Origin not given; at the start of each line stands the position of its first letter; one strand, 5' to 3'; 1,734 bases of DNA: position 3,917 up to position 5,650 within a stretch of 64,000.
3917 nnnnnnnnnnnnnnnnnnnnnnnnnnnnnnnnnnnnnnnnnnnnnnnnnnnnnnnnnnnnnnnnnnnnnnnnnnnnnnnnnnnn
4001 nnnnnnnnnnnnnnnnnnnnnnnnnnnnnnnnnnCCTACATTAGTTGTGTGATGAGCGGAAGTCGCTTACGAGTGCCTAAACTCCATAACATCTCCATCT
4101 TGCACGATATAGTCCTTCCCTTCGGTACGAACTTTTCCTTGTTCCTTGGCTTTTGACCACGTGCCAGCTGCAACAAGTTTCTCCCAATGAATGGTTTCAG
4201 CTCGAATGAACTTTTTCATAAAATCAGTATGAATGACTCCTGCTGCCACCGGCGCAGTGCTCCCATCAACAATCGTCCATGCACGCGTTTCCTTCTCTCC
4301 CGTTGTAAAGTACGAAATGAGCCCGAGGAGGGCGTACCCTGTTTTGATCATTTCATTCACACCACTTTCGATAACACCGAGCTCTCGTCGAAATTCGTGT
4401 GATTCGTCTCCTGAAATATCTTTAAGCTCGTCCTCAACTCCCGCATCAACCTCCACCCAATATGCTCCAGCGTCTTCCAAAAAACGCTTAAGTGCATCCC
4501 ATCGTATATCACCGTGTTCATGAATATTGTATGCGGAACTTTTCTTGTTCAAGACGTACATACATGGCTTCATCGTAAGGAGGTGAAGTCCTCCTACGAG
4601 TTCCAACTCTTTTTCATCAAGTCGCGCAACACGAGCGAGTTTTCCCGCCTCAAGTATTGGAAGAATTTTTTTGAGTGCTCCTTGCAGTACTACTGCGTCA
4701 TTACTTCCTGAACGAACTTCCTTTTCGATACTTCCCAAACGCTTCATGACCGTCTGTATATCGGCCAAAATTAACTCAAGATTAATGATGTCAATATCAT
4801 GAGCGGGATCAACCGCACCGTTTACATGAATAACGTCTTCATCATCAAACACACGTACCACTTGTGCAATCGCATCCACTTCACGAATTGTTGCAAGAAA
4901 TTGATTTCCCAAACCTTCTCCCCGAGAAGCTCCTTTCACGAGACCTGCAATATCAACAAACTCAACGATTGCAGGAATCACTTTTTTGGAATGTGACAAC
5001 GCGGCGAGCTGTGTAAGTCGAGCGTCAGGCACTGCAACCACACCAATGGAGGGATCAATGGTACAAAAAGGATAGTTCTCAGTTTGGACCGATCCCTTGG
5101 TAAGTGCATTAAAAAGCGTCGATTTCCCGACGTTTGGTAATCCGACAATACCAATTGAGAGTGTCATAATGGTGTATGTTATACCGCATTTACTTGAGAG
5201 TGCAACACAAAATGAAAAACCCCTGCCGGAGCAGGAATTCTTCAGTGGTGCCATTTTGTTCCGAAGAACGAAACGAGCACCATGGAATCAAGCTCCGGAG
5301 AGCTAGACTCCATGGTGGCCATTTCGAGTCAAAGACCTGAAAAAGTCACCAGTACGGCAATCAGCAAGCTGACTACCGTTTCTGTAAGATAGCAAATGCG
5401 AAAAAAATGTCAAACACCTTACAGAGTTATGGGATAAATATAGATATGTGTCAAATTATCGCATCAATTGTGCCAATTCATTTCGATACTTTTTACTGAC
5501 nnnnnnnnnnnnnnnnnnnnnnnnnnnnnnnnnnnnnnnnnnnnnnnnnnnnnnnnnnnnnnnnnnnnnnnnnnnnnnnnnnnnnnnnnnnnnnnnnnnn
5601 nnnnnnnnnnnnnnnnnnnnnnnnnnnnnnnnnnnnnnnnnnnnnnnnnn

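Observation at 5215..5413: Orphan promoter, ~165-nt highly structured transcript and intrinsic terminator immediately upstream of ychF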

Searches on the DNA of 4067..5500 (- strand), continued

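Call 62: search_rna_families(sources=[L180, L164, L175, L167, L163, L172, L176, L170], threshold=evalue, max_evalue=10)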
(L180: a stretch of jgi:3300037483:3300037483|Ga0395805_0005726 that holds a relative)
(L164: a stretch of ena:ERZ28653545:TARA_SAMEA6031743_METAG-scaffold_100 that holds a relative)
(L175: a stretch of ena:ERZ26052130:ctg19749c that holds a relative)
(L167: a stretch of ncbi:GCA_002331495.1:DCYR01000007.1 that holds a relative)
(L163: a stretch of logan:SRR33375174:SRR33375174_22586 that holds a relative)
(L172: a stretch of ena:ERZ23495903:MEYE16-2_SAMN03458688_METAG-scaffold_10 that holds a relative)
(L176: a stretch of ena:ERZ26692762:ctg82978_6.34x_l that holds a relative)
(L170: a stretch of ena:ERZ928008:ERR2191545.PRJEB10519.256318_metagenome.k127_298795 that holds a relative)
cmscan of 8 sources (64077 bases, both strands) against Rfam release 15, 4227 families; matches with E-value up to 10: 14.
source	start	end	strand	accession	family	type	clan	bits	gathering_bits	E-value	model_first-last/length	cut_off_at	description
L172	6123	6218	-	RF01772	rnk_pseudo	Cis-reg; leader;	-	33.6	55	0.073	1-108/108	no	Pseudomonas rnk leader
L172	6098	6156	+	RF02083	OrzO-P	Gene; antitoxin;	-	27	60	4.2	1-76/76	no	OrzO-P RNA antitoxin family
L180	3242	3288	+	RF03948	mir-5045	Gene; miRNA;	-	24.7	80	1.2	1-57/57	no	mir-5045 microRNA precursor family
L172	6131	6194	-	RF00624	P9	Gene;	-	24.4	43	0.55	1-74/74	no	Pseudomonas sRNA P9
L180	3809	3887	+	RF02144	rsmX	Gene;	CL00106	24.2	56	2.2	1-114/114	no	rsmX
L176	3843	3888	+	RF03919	mir-1540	Gene; miRNA;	-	23.7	90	1.8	1-59/59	no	mir-1540 microRNA precursor family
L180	3243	3288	-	RF03948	mir-5045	Gene; miRNA;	-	23.3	80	3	1-57/57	no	mir-5045 microRNA precursor family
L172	4470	4551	+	RF02923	HTH-XRE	Cis-reg;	-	22.9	49.8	5.5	1-78/78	no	HTH-XRE RNA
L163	1789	1856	+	RF04211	MIR5185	Gene; miRNA;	-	22.7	101.7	6.8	1-111/111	no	MIR5185 microRNA precursor family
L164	1454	1511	-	RF02136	HTT-AS1_3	Gene; lncRNA;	-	22.5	70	4.7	1-60/60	no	HTT antisense RNA 1 conserved region 3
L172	6097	6158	+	RF00512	Leu_leader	Cis-reg; leader;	-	22.4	50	3.2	1-148/148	no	Leucine operon leader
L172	2736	2814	+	RF02676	Esr41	Gene; sRNA;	-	22.2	102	7.9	1-74/74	no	Enterohemorrhagic E. coli sRNA 41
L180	3852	3897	-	RF00766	mir-335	Gene; miRNA;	-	21.9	64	2.9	20-63/92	no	mir-335 microRNA precursor family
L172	6126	6213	-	RF00513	Trp_leader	Cis-reg; leader;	-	21.2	41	9.4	1-100/100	no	Tryptophan operon leader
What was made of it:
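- Closest known: CsrB/RsmZ-type protein-sequestering small RNAs. Different: The only related Rfam hit (rsmX, 24.2 bits against a gathering score of 56, call 62) is a chance-level match to the terminator end.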

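Call 68: search_with_rna_model(model_id=R1, sources=[window, L166, L179, L164, L163, L170, L172, L176, L175, L167, L180], max_evalue=1e-30, make_alignment=true)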
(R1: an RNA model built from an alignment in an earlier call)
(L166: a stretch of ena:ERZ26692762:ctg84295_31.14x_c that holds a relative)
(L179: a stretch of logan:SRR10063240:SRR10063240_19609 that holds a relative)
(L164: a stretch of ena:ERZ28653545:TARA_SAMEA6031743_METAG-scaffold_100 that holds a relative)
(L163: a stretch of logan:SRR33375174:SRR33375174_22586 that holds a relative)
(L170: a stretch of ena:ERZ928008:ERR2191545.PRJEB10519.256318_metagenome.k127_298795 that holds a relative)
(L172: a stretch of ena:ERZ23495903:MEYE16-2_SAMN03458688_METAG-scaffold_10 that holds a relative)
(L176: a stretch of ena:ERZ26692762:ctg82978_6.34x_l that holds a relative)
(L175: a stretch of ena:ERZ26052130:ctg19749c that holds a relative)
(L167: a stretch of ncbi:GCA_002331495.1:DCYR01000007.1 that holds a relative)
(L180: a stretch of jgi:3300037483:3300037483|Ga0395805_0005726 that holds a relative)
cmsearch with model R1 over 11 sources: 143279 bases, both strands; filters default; matches with E-value up to 1e-30: 11.
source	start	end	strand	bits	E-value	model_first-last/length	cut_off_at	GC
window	5208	5385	-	193.9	2.9e-56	1-178/178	no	0.49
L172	2585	2763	+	182.3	8.8e-53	1-178/178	no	0.45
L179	3678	3853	+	181.6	1.5e-52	1-178/178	no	0.47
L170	3703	3880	+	175.6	9.2e-51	1-178/178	no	0.47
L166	2300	2474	+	174.9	1.5e-50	1-178/178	no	0.49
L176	3776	3965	+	162.5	7.6e-47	1-178/178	no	0.47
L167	3751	3926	+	155.5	9.2e-45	1-178/178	no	0.47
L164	2117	2299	+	155.1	1.2e-44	1-178/178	no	0.5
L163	1737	1926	+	147.9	1.8e-42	1-178/178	no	0.47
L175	3605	3793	+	140.1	3.8e-40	1-178/178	no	0.49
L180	3710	3895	+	124.4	1.9e-35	1-178/178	no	0.47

Alignment A3: 11 matches aligned to the model, 258 columns, each read 5' to 3' on its own strand. Consensus structure (alignment columns), stored with it:
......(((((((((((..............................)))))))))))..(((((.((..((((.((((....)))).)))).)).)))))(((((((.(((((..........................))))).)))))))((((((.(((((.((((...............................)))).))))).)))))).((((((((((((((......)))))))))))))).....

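Call 73: search_dna_similar(query=window:5208-5420:-, collection=phages, mode=distant, max_evalue=0.01, max_rows=10)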
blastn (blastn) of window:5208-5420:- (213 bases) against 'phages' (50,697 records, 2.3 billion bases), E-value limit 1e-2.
No match.

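Call 74: search_dna_similar(query=window:5208-5420:-, collection=plasmids, mode=distant, max_evalue=0.01, max_rows=10)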
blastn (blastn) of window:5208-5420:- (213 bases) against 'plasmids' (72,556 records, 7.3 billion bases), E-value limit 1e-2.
No match.
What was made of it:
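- Tried and rejected: No match (calls 73, 74).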
